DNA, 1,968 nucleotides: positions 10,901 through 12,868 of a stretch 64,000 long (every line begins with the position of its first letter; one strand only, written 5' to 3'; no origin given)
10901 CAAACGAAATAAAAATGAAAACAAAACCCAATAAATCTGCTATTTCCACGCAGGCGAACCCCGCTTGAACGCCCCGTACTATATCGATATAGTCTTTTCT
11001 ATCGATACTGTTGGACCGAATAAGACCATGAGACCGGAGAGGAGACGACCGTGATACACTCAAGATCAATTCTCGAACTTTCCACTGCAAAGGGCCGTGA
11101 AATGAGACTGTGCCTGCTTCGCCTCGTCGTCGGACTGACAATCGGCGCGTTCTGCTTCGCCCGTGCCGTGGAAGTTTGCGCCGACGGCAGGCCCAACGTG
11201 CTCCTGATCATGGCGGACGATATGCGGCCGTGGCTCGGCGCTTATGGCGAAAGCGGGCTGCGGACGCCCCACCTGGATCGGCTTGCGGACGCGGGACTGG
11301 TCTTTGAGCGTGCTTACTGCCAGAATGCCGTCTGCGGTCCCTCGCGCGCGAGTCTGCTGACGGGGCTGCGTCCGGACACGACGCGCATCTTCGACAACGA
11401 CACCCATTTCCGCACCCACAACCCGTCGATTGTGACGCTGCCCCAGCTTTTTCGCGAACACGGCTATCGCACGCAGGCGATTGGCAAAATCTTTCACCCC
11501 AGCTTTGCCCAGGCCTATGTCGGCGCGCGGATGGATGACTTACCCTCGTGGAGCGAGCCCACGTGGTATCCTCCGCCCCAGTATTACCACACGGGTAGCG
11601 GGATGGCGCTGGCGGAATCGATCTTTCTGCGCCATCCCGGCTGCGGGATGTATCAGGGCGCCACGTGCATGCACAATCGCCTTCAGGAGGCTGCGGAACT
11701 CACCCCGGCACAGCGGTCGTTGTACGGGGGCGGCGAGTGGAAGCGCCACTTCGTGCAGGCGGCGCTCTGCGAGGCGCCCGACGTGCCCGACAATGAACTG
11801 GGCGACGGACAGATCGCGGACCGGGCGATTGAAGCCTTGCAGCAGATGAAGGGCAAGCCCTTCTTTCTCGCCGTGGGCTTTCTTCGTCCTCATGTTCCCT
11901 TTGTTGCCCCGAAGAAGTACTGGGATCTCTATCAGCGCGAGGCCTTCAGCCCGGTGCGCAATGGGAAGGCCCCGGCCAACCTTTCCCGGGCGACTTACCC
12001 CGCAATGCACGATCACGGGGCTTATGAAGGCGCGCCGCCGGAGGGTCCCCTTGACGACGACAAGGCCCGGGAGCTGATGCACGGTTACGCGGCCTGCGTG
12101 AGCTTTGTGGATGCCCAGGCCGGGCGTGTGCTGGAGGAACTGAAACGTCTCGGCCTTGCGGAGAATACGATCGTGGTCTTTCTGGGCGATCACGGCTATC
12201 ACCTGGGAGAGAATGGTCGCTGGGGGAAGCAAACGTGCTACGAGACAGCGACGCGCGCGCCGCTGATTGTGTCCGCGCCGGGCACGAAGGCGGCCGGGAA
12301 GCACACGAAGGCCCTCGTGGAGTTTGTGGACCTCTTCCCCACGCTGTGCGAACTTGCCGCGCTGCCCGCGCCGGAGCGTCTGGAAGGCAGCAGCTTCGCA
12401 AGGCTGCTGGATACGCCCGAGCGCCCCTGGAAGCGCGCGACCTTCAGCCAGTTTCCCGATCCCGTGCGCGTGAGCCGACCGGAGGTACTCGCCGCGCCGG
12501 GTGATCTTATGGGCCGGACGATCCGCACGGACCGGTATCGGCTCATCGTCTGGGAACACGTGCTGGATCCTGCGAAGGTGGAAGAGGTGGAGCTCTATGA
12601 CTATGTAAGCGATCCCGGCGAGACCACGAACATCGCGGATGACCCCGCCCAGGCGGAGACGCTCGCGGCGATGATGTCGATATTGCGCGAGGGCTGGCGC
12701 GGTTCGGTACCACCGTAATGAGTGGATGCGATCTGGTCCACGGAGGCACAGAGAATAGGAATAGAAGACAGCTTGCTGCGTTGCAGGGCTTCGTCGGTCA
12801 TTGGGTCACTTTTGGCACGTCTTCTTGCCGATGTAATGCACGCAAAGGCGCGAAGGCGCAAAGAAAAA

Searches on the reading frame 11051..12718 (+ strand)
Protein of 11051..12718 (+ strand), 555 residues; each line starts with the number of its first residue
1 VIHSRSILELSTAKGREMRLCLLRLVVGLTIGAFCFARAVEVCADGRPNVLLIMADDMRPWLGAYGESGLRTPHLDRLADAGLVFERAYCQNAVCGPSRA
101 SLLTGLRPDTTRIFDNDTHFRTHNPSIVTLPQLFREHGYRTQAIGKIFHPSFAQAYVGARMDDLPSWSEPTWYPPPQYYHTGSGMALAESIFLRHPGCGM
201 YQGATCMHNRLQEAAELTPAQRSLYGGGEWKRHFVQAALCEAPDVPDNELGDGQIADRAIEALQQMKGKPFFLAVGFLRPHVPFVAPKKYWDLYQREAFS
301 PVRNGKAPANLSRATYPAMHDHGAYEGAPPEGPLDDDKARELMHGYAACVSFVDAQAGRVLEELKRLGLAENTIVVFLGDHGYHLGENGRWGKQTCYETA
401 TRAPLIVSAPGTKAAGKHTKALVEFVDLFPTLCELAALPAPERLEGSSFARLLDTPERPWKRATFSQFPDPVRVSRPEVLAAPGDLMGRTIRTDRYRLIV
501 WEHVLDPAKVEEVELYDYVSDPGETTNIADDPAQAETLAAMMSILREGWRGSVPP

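Call 9: search_protein_families(library=pfam, proteins=[window:11051-12718:+], max_evalue=0.0001)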
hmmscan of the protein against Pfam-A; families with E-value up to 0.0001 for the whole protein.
window:11051-12718:+ (555 aa): 4 families
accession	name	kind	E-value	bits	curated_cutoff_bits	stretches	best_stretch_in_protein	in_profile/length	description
PF00884.28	Sulfatase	-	8.4e-54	183.3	25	1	48-436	1-299/301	Sulfatase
PF16347.10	SGSH_C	-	2.3e-19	70.5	29.3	1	386-545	1-148/154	N-sulphoglucosamine sulphohydrolase, C-terminal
PF01663.27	Phosphodiest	-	1.8e-09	38.1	23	0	52-125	3-74/342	Type I phosphodiesterase / nucleotide pyrophosphatase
PF02995.22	DUF229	-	2.3e-05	23.7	25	1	341-388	301-348/496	Protein of unknown function (DUF229)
